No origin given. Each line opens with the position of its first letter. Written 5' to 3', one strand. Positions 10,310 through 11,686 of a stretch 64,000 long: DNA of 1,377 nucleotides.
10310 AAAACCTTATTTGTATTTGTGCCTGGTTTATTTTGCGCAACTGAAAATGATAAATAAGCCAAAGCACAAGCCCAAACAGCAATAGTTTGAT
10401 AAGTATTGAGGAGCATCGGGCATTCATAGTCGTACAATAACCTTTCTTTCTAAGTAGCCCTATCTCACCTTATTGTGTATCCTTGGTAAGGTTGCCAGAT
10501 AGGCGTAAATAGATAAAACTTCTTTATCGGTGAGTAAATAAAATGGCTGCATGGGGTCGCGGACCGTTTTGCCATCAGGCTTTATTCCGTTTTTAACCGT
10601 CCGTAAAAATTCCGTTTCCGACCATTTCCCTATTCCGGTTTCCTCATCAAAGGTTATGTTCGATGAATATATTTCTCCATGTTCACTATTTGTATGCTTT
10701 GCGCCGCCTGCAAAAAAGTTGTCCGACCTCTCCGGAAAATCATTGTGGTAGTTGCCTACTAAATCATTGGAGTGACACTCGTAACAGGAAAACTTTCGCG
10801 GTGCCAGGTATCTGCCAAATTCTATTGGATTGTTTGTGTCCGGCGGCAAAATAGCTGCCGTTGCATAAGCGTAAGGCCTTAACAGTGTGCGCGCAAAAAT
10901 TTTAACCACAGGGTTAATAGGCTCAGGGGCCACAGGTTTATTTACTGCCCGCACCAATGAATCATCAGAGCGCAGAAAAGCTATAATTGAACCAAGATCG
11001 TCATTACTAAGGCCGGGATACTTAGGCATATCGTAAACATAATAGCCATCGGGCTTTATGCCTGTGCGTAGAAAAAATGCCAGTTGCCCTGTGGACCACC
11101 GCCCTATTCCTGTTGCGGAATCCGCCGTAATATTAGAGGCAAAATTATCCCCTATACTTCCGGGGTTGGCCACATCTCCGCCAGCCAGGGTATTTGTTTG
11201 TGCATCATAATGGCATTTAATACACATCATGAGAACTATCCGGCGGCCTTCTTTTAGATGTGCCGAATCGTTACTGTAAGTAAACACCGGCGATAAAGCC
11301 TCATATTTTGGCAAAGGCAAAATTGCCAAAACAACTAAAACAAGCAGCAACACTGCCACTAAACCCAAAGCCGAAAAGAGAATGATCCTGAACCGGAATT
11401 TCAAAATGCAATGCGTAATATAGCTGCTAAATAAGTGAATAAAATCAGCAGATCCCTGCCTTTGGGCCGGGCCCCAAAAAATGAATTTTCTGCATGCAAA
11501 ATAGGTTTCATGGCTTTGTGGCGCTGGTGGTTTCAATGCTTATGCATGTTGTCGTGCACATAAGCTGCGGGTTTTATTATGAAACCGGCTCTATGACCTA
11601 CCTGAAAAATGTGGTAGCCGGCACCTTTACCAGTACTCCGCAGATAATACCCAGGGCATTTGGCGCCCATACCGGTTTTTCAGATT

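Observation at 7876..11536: Orphan CydA-like heme protein plus diheme cytochrome c embedded in a glycan operon, with no cydB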

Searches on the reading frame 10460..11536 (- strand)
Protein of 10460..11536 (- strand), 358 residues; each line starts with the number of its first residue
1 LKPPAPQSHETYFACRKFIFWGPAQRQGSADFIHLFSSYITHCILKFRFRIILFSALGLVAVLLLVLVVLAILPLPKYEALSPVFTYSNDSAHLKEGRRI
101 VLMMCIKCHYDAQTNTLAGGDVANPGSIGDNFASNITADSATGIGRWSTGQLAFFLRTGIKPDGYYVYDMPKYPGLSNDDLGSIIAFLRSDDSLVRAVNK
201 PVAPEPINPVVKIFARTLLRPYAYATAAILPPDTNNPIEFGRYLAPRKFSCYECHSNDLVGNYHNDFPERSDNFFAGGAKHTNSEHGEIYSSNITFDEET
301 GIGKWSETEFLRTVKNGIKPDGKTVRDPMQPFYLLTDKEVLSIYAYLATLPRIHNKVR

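Call 4: search_protein_families(library=pfam, proteins=[window:10460-11536:-], max_evalue=0.01)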
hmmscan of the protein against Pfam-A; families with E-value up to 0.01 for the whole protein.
window:10460-11536:- (358 aa): 2 families
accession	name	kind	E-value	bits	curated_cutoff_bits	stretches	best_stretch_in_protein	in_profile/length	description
PF13442.11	Cytochrome_CBB3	-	2.2e-08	34.7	27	1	94-188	3-68/68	Cytochrome C oxidase, cbb3-type, subunit III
PF00034.26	Cytochrom_C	-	7e-08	34.1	21.3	0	95-190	2-88/90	Cytochrome c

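Call 28: search_protein_families(library=ncbifam, proteins=[window:10460-11536:-], max_evalue=0.01)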
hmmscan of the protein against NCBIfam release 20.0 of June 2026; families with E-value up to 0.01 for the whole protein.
window:10460-11536:- (358 aa): 0 families

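Call 29: search_solved_structures(query=window:10460-11536:-, max_evalue=1, show_alignments=2)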
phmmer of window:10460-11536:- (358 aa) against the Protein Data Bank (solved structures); distinct sequences matched with E-value up to 1: 7.
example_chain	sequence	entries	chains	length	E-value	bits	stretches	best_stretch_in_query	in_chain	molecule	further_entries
8hdd_B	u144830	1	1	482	4.6e-15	58.6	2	275-347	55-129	Glucose dehydrogenase beta subunit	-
8gy2_B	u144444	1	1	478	7.2e-15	57.9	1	88-317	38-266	Alcohol dehydrogenase (quinone), cytochrome c subunit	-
7w2j_C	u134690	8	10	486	2.8e-14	56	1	101-351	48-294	Fructose dehydrogenase cytochrome subunit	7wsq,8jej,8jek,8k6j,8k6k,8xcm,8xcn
9x0q_B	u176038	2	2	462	8.9e-14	54.4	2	89-191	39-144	Alcohol dehydrogenase (quinone), cytochrome c subunit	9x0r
8gy3_A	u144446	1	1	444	2.8e-13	52.7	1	276-357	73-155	Cytochrome c subunit of aldehyde dehydrogenase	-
9jqa_C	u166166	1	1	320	0.017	17.3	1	94-351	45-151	Fructose dehydrogenase cytochrome subunit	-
8h8p_B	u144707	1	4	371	0.71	11.9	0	226-317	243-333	Thiomorpholine-carboxylate dehydrogenase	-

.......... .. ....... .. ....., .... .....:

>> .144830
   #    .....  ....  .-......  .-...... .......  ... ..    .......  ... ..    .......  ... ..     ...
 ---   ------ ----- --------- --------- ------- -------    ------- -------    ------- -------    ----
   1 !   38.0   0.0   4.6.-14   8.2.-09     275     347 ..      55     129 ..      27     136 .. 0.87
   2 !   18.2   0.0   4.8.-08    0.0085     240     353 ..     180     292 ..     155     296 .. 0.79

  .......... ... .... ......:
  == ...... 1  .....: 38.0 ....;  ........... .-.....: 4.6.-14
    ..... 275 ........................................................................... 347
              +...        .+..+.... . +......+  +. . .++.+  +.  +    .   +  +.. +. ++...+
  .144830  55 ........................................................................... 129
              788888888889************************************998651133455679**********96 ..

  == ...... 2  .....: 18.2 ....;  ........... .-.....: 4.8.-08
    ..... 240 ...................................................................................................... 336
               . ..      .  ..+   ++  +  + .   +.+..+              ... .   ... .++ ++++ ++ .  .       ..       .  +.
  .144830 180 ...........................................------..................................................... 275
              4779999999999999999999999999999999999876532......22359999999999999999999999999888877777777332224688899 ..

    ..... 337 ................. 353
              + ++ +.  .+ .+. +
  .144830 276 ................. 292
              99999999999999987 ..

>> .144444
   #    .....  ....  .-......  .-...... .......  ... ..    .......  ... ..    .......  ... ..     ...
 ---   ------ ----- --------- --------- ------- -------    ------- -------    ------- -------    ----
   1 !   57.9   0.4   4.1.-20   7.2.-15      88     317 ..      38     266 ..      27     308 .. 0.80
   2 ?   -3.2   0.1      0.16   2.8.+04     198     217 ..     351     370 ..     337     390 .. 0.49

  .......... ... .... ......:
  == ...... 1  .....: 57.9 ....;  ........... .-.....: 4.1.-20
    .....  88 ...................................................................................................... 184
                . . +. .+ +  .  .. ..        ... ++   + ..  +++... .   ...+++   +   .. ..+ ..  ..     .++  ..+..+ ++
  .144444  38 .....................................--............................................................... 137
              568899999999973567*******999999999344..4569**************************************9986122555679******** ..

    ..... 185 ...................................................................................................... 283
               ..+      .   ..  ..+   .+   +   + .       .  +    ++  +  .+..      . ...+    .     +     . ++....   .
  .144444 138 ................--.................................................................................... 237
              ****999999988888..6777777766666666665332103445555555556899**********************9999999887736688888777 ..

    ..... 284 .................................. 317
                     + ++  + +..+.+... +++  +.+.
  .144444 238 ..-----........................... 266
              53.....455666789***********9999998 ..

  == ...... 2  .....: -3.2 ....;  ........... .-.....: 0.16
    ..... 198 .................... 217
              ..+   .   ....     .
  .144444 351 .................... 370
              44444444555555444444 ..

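Call 43: find_homologous_proteins(query=window:10460-11536:-, max_evalue=1e-20)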
Query window:10460-11536:- (358 aa): 648 proteins with E <= 1e-20 among 8000 candidates; the best 120 are listed.
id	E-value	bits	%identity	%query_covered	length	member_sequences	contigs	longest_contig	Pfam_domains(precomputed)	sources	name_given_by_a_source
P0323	2.5e-193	660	100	79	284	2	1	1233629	PF13442.12,PF00034.27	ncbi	ncbi:MAG: hypothetical protein U0V74_12155 [Chitinophagales bacterium]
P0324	2.1e-156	538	78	81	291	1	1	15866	PF13442.12,PF00034.27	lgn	-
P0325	1.1e-105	372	57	84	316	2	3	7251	PF13442.12,PF00034.27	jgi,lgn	jgi:mono/diheme cytochrome c family protein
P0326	3.3e-99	350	55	82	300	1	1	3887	PF13442.12,PF00034.27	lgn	-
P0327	2.7e-97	344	53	82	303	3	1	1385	PF13442.12,PF00034.27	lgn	-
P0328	9.0e-97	342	56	78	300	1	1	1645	PF13442.12,PF00034.27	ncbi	-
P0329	1.3e-95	338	51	84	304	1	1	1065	PF13442.12,PF00034.27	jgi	jgi:mono/diheme cytochrome c family protein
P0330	4.1e-93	330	55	77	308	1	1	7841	PF13442.12,PF00034.27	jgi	jgi:mono/diheme cytochrome c family protein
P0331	4.2e-93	330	53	82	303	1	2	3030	PF13442.12,PF00034.27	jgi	jgi:mono/diheme cytochrome c family protein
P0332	4.2e-93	330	54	81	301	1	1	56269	PF13442.12,PF00034.27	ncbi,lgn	ncbi:MAG: cytochrome c [Bacteroidota bacterium]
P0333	1.4e-91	325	52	82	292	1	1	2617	PF13442.12,PF00034.27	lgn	-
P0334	2.5e-90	321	51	85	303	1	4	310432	PF13442.12,PF00034.27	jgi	jgi:hypothetical protein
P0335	5.1e-90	320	53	80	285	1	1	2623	PF13442.12,PF00034.27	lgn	-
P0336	1.6e-89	318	53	77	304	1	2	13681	PF00034.27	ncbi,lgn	-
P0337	7.7e-89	316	52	77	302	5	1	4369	PF13442.12,PF00034.27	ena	-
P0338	3.7e-88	314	48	85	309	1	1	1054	PF13442.12,PF00034.27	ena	-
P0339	6.4e-87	310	48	84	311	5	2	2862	PF13442.12,PF00034.27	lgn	-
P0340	8.4e-87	309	48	84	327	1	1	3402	PF13442.12,PF00034.27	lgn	-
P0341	7.2e-86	306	51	78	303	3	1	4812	PF13442.12,PF00034.27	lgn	-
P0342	1.0e-85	306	51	80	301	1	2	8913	PF13442.12,PF00034.27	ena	-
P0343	2.4e-83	298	47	81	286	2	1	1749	PF13442.12,PF00034.27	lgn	-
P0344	2.5e-82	295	49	78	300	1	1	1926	PF13442.12,PF00034.27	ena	-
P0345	1.1e-79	286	45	84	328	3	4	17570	PF13442.12,PF00034.27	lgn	-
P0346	1.3e-77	279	45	81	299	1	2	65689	PF13442.12,PF00034.27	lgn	-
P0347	3.3e-69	252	43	81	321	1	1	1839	PF13442.12,PF00034.27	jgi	jgi:cytochrome c2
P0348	2.9e-67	245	41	87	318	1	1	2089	PF13442.12,PF00034.27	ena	-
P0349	1.2e-66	243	43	78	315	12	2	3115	PF13442.12,PF00034.27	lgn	-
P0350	2.9e-66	242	39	88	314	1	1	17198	PF13442.12,PF00034.27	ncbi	ncbi:MAG: c-type cytochrome [Bacteroidales bacterium]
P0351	3.4e-66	242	43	84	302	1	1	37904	PF13442.12,PF00034.27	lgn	-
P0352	4.5e-66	241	40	87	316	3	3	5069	PF13442.12,PF00034.27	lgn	-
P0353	1.1e-65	240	40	81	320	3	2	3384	PF13442.12,PF00034.27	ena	-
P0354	1.5e-65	240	40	87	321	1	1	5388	PF13442.12,PF00034.27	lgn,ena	-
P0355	4.0e-65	238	40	87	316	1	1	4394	PF13442.12,PF00034.27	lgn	-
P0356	4.0e-65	238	41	81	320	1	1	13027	PF13442.12,PF00034.27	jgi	jgi:hypothetical protein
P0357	4.0e-65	238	40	81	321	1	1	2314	PF13442.12,PF00034.27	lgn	-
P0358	4.2e-65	238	41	79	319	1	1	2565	PF13442.12,PF00034.27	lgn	-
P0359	5.0e-65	238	40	87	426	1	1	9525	PF14495.12,PF13442.12,PF00034.27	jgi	jgi:mono/diheme cytochrome c family protein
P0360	5.1e-65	238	42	81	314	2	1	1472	PF13442.12,PF00034.27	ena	-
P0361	8.7e-65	237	40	81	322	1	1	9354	PF13442.12,PF00034.27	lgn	-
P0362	8.8e-65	237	41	86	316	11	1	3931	PF13442.12,PF00034.27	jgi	jgi:mono/diheme cytochrome c family protein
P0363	9.0e-65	237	40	88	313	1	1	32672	PF13442.12,PF00034.27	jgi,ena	-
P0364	1.1e-64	237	40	87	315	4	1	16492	PF13442.12,PF00034.27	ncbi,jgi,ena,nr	ncbi:MAG TPA: c-type cytochrome [Chitinophagaceae bacterium]|nr:c-type cytochrome [Chitinophagaceae 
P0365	1.4e-64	236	41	79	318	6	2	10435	PF13442.12,PF00034.27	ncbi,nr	ncbi:MAG: c-type cytochrome [Flavisolibacter sp.]|nr:c-type cytochrome [Flavisolibacter sp.] MBD0368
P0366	2.0e-64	236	41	81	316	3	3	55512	PF13442.12,PF00034.27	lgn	-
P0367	2.0e-64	236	42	79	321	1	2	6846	PF13442.12,PF00034.27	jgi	jgi:mono/diheme cytochrome c family protein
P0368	2.6e-64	236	42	79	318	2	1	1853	PF13442.12,PF00034.27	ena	-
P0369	3.2e-64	235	38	87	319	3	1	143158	PF13442.12,PF00034.27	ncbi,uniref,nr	ncbi:c-type cytochrome [Chitinophagaceae bacterium LB-8]|uniref:C-type cytochrome n=1 Tax=Paraflavis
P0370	3.9e-64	235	40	87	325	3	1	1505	PF13442.12,PF00034.27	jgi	-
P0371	4.2e-64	235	41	79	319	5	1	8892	PF13442.12,PF00034.27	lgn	-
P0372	4.3e-64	235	40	88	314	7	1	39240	PF13442.12,PF00034.27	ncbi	-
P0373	5.0e-64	235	40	88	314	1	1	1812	PF13442.12,PF00034.27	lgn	-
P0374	6.7e-64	234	39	88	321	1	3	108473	PF13442.12,PF00034.27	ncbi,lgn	-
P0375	7.7e-64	234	39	88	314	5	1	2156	PF13442.12,PF00034.27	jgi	-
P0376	8.8e-64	234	40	88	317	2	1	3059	PF13442.12,PF00034.27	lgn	-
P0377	1.0e-63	234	40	87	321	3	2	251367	PF14495.12,PF13442.12,PF00034.27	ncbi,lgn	-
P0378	1.1e-63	233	40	81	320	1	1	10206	PF13442.12,PF00034.27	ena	-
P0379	1.2e-63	233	38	88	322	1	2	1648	PF13442.12,PF00034.27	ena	-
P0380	1.4e-63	233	38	83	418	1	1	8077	PF13442.12,PF00034.27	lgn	-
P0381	1.5e-63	233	39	88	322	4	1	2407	PF13442.12,PF00034.27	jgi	jgi:mono/diheme cytochrome c family protein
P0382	2.0e-63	233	42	81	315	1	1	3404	PF13442.12,PF00034.27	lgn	-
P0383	2.3e-63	232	41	78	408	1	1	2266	PF13442.12,PF00034.27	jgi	jgi:mono/diheme cytochrome c family protein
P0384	2.3e-63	232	39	87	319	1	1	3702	PF13442.12,PF00034.27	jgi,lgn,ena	-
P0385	3.1e-63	232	38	87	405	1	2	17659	PF13442.12,PF00034.27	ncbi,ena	-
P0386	3.1e-63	232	41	79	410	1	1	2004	PF13442.12,PF00034.27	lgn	-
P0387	3.6e-63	232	39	86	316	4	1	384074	PF13442.12,PF00034.27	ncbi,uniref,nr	ncbi:c-type cytochrome [Paracnuella aquatica]|uniref:c-type cytochrome n=1 Tax=Paracnuella aquatica 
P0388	4.0e-63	232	39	81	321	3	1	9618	PF13442.12,PF00034.27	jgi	-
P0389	4.4e-63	231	40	87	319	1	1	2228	PF13442.12,PF00034.27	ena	-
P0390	4.5e-63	231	39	91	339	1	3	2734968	PF13442.12,PF00034.27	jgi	jgi:cytochrome c2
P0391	5.4e-63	231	40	85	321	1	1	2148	PF13442.12,PF00034.27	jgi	jgi:cytochrome c2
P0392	5.6e-63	231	38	86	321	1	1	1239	PF13442.12,PF00034.27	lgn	-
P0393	6.3e-63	231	38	89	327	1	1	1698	PF13442.12,PF00034.27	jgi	jgi:hypothetical protein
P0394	6.6e-63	231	40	86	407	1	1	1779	PF13442.12,PF00034.27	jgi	-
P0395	8.7e-63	230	40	82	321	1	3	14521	PF13442.12,PF00034.27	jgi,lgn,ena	-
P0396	8.8e-63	230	42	78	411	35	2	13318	PF13442.12,PF00034.27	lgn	-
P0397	1.0e-62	230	39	88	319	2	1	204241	PF13442.12,PF00034.27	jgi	-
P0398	1.0e-62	230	38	88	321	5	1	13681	PF13442.12,PF00034.27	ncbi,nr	ncbi:MAG: hypothetical protein JWR18_1706 [Segetibacter sp.]|nr:hypothetical protein [Segetibacter s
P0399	1.2e-62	230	40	81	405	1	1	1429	PF13442.12,PF00034.27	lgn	-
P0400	1.4e-62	230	41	81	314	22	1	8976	PF13442.12,PF00034.27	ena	-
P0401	1.5e-62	230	39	86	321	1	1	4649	PF13442.12,PF00034.27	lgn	-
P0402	1.9e-62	229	38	87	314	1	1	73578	PF13442.12,PF00034.27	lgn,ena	-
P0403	2.0e-62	229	39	87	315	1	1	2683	PF13442.12,PF00034.27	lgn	-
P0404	2.1e-62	229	40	80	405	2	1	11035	PF13442.12,PF00034.27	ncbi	ncbi:MAG: cytochrome c [Fibrobacteria bacterium]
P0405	2.7e-62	229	38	81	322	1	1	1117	PF13442.12,PF00034.27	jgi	jgi:hypothetical protein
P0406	2.8e-62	229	38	88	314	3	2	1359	PF13442.12,PF00034.27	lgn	-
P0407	2.9e-62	229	40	87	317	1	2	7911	PF13442.12,PF00034.27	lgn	-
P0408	2.9e-62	229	43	79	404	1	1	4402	PF13442.12,PF00034.27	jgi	jgi:mono/diheme cytochrome c family protein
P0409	3.1e-62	229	40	80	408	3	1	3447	PF13442.12,PF00034.27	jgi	jgi:mono/diheme cytochrome c family protein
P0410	3.1e-62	229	39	81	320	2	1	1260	PF13442.12,PF00034.27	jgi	jgi:mono/diheme cytochrome c family protein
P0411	3.3e-62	229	39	88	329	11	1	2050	PF13442.12,PF00034.27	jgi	jgi:mono/diheme cytochrome c family protein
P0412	3.4e-62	229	41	79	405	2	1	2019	PF13442.12,PF00034.27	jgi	jgi:mono/diheme cytochrome c family protein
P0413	3.7e-62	228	40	81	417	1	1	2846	PF13442.12,PF00034.27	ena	-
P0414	3.7e-62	228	38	88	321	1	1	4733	PF13442.12,PF00034.27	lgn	-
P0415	3.8e-62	228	38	88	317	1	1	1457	PF13442.12,PF00034.27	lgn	-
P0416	3.9e-62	228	42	74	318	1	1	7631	PF13442.12,PF00034.27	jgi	jgi:mono/diheme cytochrome c family protein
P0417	4.0e-62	228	38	88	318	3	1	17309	PF13442.12,PF00034.27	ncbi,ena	ncbi:MAG TPA: hypothetical protein VF609_12965 [Flavisolibacter sp.]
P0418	4.6e-62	228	38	86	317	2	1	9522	PF13442.12,PF00034.27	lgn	-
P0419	4.7e-62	228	41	78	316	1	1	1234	PF13442.12,PF00034.27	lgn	-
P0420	4.7e-62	228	39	87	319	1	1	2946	PF13442.12,PF00034.27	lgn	-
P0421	6.2e-62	228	39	85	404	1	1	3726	PF13442.12,PF00034.27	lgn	-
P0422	7.4e-62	227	38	87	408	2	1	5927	PF13442.12,PF00034.27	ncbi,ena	-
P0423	7.7e-62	227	43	71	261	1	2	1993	PF13442.12,PF00034.27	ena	-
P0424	8.1e-62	227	40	80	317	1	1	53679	PF13442.12,PF00034.27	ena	-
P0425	8.6e-62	227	38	81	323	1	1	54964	PF13442.12,PF00034.27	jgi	jgi:cytochrome c1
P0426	1.0e-61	227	38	87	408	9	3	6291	PF13442.12,PF00034.27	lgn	-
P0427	1.0e-61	227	40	84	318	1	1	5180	PF13442.12,PF00034.27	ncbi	ncbi:MAG: cytochrome c [Saprospiraceae bacterium]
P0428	1.6e-61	226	41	79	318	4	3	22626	PF13442.12,PF00034.27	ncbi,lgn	-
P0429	2.0e-61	226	40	80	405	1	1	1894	PF13442.12,PF00034.27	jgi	jgi:mono/diheme cytochrome c family protein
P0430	2.0e-61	226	42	78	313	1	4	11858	PF13442.12,PF00034.27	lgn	-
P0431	2.2e-61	226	40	81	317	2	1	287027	PF13442.12,PF00034.27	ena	-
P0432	2.6e-61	226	39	85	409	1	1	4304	PF13442.12,PF00034.27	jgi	jgi:mono/diheme cytochrome c family protein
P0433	2.7e-61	226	38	87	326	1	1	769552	PF13442.12,PF00034.27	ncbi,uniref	ncbi:cytochrome c [Nibrella saemangeumensis]|uniref:Cytochrome c n=1 Tax=Nibrella saemangeumensis Ta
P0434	3.4e-61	225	38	88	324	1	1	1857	PF13442.12,PF00034.27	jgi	-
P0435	3.5e-61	225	41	78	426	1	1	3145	PF13442.12,PF00034.27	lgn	-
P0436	3.6e-61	225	38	85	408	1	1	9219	PF13442.12,PF00034.27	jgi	jgi:mono/diheme cytochrome c family protein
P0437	3.7e-61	225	40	80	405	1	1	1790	PF13442.12,PF00034.27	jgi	jgi:hypothetical protein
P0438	4.3e-61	225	38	88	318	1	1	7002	PF13442.12,PF00034.27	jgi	jgi:mono/diheme cytochrome c family protein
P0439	4.4e-61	225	41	79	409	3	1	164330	PF13442.12,PF00034.27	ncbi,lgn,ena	-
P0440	4.4e-61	225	40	78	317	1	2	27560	PF13442.12,PF00034.27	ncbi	-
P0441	5.3e-61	225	40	87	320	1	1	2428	PF13442.12,PF00034.27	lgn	-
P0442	5.4e-61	225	41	85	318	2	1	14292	PF13442.12,PF00034.27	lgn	-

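Call 44: find_encoding_contigs(protein=P0334, flank=10000, max_places=1)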
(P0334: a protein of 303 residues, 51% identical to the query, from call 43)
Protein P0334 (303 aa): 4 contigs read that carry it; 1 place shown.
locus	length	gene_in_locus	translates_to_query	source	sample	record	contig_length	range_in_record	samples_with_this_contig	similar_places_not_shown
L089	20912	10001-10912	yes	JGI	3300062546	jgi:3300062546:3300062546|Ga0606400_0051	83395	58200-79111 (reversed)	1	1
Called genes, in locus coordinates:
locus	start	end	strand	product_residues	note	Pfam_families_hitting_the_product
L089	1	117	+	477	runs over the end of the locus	PF13186:SPASM (weak), PF04055:Radical_SAM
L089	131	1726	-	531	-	PF13186:SPASM (faint), PF04055:Radical_SAM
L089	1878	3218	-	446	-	PF02310:B12-binding (weak)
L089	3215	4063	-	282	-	-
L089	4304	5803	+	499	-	PF02310:B12-binding, PF04055:Radical_SAM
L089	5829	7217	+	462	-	PF02310:B12-binding (weak), PF04055:Radical_SAM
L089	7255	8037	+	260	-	PF05118:Asp_Arg_Hydrox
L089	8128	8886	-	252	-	PF05118:Asp_Arg_Hydrox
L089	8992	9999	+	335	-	PF03706:LPG_synthase_TM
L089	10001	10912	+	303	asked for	PF00034:Cytochrom_C (faint), PF13442:Cytochrome_CBB3 (faint)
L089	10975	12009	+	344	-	-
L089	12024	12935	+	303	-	-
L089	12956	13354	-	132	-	-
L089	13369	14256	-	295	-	PF02629:CoA_binding, PF13607:Succ_CoA_lig, PF00549:Ligase_CoA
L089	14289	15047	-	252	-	PF00005:ABC_tran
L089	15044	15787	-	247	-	PF02405:MlaE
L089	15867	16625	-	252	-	PF00535:Glycos_transf_2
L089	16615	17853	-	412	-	PF04932:Wzy_C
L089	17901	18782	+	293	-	PF03308:MeaB, PF02492:cobW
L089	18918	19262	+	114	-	PF01740:STAS, PF13466:STAS_2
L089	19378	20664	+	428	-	PF00709:Adenylsucc_synt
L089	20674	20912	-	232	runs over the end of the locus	PF20582:UPF0758_N, PF04002:RadC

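Call 45: find_encoding_contigs(protein=P0387, flank=8000, max_places=1)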
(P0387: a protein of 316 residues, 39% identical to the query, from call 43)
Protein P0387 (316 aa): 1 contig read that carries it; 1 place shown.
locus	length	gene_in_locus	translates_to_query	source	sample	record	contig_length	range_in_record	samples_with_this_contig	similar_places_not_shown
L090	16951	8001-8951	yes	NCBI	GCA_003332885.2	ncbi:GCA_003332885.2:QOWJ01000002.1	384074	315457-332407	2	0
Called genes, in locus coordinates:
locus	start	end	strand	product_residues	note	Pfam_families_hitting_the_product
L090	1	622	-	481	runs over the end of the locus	PF13641:Glyco_tranf_2_3, PF00535:Glycos_transf_2, PF10111:Glyco_tranf_2_2 (faint), PF13632:Glyco_trans_2_3, PF03142:Chitin_synth_2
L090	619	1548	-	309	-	PF13646:HEAT_2 (faint)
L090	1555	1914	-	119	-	PF00072:Response_reg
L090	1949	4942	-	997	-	PF05227:CHASE3, PF00989:PAS, PF08447:PAS_3, PF13426:PAS_9, PF00989:PAS, PF08448:PAS_4, PF00512:HisKA, PF02518:HATPase_c, +3 more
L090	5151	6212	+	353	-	-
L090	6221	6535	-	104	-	-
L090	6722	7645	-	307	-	PF00294:PfkB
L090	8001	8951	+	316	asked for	PF13442:Cytochrome_CBB3 (faint), PF00034:Cytochrom_C (faint)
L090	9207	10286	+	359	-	PF00970:FAD_binding_6, PF00175:NAD_binding_1, PF00111:Fer2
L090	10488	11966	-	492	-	PF02055:Glyco_hydro_30, PF02057:Glyco_hydro_59 (weak), PF14587:Glyco_hydr_30_2 (weak), PF17189:Glyco_hydro_30C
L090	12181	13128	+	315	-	PF05138:PaaA_PaaC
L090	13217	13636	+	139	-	PF06243:PaaB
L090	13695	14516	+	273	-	PF05138:PaaA_PaaC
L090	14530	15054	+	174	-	PF01883:FeS_assembly_P, PF23451:Zn_ribbon_PaaD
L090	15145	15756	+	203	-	PF01351:RNase_HII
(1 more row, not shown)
